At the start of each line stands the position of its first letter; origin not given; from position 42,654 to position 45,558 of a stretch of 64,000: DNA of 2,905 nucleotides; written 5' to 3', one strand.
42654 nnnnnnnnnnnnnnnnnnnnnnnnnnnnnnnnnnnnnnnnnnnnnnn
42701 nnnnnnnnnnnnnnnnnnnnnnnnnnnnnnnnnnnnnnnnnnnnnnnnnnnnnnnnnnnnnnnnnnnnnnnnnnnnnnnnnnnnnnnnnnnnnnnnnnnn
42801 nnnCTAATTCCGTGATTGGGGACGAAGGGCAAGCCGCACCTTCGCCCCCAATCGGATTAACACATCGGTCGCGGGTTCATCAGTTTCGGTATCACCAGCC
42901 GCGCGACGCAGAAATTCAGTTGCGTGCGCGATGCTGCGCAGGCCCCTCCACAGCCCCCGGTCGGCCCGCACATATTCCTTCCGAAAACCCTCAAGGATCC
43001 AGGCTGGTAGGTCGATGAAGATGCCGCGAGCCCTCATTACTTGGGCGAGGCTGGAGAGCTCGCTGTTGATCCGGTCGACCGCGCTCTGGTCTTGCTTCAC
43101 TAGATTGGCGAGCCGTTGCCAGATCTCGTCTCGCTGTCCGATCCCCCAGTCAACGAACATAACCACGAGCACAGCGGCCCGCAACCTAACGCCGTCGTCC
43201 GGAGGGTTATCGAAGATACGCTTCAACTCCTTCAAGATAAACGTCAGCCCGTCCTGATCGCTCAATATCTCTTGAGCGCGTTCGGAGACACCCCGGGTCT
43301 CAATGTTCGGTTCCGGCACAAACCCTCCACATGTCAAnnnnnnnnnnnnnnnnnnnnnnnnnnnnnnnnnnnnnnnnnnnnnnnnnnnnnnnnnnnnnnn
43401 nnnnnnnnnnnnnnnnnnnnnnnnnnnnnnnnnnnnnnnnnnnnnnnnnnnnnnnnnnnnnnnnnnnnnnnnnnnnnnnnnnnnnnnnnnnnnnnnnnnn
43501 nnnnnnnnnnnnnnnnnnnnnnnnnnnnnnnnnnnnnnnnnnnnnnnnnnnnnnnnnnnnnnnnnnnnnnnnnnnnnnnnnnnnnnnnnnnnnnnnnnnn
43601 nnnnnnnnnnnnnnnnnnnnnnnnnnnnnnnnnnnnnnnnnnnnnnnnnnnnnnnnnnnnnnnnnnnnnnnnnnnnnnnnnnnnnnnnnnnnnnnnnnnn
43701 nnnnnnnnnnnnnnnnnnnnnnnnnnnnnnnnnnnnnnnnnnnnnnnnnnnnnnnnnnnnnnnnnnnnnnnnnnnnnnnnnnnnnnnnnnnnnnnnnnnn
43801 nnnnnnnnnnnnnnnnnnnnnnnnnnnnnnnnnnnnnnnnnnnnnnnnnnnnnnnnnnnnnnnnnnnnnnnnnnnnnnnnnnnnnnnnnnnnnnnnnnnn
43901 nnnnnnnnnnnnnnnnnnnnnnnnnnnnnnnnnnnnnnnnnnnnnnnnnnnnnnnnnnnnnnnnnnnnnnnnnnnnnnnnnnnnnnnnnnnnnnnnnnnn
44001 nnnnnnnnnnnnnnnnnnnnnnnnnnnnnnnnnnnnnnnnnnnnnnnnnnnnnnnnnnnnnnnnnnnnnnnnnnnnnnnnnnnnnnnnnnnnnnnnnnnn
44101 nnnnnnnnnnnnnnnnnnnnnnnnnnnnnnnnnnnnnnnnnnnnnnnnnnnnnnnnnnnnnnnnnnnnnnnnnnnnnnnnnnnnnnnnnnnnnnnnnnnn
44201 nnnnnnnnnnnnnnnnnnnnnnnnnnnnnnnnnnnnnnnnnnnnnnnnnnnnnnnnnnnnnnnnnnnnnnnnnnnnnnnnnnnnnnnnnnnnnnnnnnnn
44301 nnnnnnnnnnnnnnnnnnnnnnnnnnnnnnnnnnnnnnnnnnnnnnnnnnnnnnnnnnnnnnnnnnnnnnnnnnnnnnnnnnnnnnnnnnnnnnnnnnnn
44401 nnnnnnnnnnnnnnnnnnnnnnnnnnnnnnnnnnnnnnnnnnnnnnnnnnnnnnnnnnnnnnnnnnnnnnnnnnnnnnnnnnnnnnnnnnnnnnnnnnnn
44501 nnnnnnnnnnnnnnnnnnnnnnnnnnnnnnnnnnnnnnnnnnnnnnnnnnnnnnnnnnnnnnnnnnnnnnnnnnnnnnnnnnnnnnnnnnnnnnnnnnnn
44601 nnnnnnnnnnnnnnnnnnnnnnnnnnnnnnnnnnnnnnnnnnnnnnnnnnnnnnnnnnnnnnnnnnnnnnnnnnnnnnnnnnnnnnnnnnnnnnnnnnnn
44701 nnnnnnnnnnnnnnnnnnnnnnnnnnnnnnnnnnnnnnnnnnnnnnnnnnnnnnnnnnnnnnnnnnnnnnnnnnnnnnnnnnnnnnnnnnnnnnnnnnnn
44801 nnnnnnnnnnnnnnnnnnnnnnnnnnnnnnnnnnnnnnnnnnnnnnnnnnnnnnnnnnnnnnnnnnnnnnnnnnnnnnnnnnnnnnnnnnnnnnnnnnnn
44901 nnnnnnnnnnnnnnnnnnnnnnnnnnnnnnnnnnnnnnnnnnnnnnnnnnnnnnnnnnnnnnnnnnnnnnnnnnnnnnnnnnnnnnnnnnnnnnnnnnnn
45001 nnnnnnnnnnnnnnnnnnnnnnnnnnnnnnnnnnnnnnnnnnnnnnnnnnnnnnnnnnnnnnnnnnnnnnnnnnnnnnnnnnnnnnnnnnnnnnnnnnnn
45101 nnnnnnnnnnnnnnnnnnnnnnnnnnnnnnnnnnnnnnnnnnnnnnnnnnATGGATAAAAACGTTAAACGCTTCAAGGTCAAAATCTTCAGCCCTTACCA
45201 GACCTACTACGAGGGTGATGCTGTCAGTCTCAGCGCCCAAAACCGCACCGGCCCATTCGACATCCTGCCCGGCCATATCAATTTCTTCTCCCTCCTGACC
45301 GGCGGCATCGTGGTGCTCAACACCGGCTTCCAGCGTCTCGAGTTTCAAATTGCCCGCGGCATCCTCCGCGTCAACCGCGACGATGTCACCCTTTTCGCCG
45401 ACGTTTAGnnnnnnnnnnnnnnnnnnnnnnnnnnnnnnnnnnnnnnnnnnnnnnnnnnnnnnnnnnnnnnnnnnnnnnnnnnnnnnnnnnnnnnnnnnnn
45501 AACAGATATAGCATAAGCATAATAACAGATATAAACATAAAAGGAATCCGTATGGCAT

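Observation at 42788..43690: Antisense orphan gene plus 348-bp spacer interrupting the atpG-atpD junction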

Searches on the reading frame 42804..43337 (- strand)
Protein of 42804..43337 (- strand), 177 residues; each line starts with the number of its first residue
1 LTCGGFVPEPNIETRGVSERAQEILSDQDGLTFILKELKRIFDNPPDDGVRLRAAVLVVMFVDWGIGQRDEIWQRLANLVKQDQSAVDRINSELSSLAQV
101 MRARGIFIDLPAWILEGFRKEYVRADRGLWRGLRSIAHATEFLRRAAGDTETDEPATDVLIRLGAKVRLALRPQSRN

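Call 3: search_protein_families(library=pfam, proteins=[window:42804-43337:-], max_evalue=1)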
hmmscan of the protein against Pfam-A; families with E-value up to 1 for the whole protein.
window:42804-43337:- (177 aa): 1 family
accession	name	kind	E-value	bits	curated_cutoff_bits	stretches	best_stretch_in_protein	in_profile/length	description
PF14417.12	MEDS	-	0.024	14.9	29.8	1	58-147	33-116/161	MEDS: MEthanogen/methylotroph, DcmR Sensory domain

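Call 4: search_protein_families(library=padloc, proteins=[window:42804-43337:-], max_evalue=10)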
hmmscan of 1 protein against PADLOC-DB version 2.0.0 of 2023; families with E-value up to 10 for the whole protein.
window:42804-43337:- (177 aa): 0 families

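Call 5: search_protein_families(library=ncbifam, proteins=[window:42804-43337:-], max_evalue=10)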
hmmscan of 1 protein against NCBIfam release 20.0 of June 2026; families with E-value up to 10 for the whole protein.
window:42804-43337:- (177 aa): 0 families

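Call 10: find_homologous_proteins(query=window:42804-43337:-, max_evalue=0.001)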
Query window:42804-43337:- (177 aa): 1 proteins with E <= 0.001 among 237 candidates.
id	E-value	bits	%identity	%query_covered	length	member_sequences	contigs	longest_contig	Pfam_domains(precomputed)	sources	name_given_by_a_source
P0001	2.6e-105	367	99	97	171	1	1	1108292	-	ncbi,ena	-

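Call 15: search_protein_representatives(protein=window:42804-43337:-)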
Query: 177 residues. Proteins with E-value up to 0.001 (for the whole library): 3; up to 1e-10: 3; up to 1e-30: 1. The best 3 are listed.
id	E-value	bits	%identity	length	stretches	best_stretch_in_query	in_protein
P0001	8.4e-106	367.3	99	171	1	7-177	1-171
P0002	1.8e-15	73.3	43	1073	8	14-50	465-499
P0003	1.7e-12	63.6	-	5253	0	-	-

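Call 26: predict_structure(protein=window:42804-43337:-)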
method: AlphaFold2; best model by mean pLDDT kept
length: 177 residues; sequences in the alignment: 1
mean_pLDDT: 39.6   pTM: 0.26
mean pLDDT of the five models: 39.6, 39.0, 38.5, 38.3, 37.6
residues with pLDDT >= 90: 0; 70-90: 0; 50-70: 3; < 50: 174
segments of 3 or more residues with pLDDT < 50: 1-32, 36-84, 86-177
pLDDT, mean of each block of 10 residues (from residue 1): 28 31 44 49 43 46 39 45 45 45 36 35 30 34 41 42 42 35
secondary structure, 60 per line:
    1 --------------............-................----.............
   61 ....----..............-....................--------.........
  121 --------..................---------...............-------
elements in order: H15-26 H28-43 H48-64 H69-82 H84-103 H112-120 H129-146 H156-170

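Call 29: find_encoding_contigs(protein=P0001, flank=3000, max_places=3)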
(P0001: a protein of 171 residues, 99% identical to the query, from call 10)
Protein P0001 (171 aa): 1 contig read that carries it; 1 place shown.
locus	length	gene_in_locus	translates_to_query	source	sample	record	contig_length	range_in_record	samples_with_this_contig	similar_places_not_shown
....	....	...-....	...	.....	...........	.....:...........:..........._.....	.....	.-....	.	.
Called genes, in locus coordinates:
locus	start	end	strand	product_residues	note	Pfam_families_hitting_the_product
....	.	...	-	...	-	?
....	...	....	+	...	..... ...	-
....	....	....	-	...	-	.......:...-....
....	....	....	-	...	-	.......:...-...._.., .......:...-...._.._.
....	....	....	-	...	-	-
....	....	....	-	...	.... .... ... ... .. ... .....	-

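Call 31: search_protein_families(library=phrogs, proteins=[window:42804-43319:-], max_evalue=10)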
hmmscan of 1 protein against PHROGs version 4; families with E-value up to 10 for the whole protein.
window:42804-43319:- (171 aa): 0 families

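Call 32: search_solved_structures(query=window:42804-43319:-, max_evalue=10)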
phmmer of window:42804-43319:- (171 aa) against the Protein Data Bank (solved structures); distinct sequences matched with E-value up to 10: 2.
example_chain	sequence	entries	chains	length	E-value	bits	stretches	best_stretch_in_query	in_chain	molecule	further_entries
7yyg_A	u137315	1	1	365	0.11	15.4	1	84-146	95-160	Putative outer protein N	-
8bhf_n1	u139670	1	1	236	0.58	13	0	55-98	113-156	CCR4-NOT transcription complex subunit 3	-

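Call 46: search_dna_similar(query=window:42804-43319:-, collection=phages, mode=protein, max_evalue=1, max_rows=10)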
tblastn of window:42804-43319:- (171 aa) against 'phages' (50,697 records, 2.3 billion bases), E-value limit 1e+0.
No match.

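Call 47: search_dna_similar(query=window:42804-43319:-, collection=plasmids, mode=protein, max_evalue=1, max_rows=10)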
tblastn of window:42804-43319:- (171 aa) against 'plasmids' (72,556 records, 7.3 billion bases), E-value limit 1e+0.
Records with a match: 3; places in all: 3; records where one place covers at least 80% of the query: 0.
Best place of each record, by identity: <60% 3.
By first word of the organism name: Klebsiella 3.
By predicted mobility (MOB-suite, as given by PLSDB): non-mobilizable 3.
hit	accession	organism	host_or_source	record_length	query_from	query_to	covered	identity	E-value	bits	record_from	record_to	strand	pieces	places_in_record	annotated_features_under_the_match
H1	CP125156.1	Klebsiella pneumoniae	-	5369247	40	148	64%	32.1%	3e-1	38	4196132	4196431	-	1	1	none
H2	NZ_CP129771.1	Klebsiella pneumoniae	Homo sapiens,whole organism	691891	40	148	64%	32.1%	4e-1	38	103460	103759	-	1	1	recB: exodeoxyribonuclease V subunit beta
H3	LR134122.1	Klebsiella aerogenes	not available: to be reported later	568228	40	148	64%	31.2%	9e-1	37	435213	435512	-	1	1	recB: Exodeoxyribonuclease V beta chain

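Call 48: find_related_loci(query=window:42804-43319:-, collection=viral_contigs, flank=3000)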
Query window:42804-43319:- (171 aa) in viral_contigs; peptide patterns used: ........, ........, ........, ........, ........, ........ (x = any residue, [..] = any of these).
10 stretches matched a pattern, but none encodes a relative of the query by tblastn (E <= 1e-3).

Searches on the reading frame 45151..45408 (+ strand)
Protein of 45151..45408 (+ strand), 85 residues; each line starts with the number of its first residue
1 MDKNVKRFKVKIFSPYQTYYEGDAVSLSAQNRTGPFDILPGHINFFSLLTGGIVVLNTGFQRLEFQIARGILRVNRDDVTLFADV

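Call 3: search_protein_families(library=pfam, proteins=[window:45151-45408:+], max_evalue=1)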
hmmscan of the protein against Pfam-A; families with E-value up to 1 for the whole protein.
window:45151-45408:+ (85 aa): 1 family
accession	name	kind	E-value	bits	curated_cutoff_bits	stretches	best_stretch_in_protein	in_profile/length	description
PF02823.21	ATP-synt_DE_N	-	1.8e-13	50.7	27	1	8-84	1-78/80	ATP synthase, Delta/Epsilon chain, beta-sandwich domain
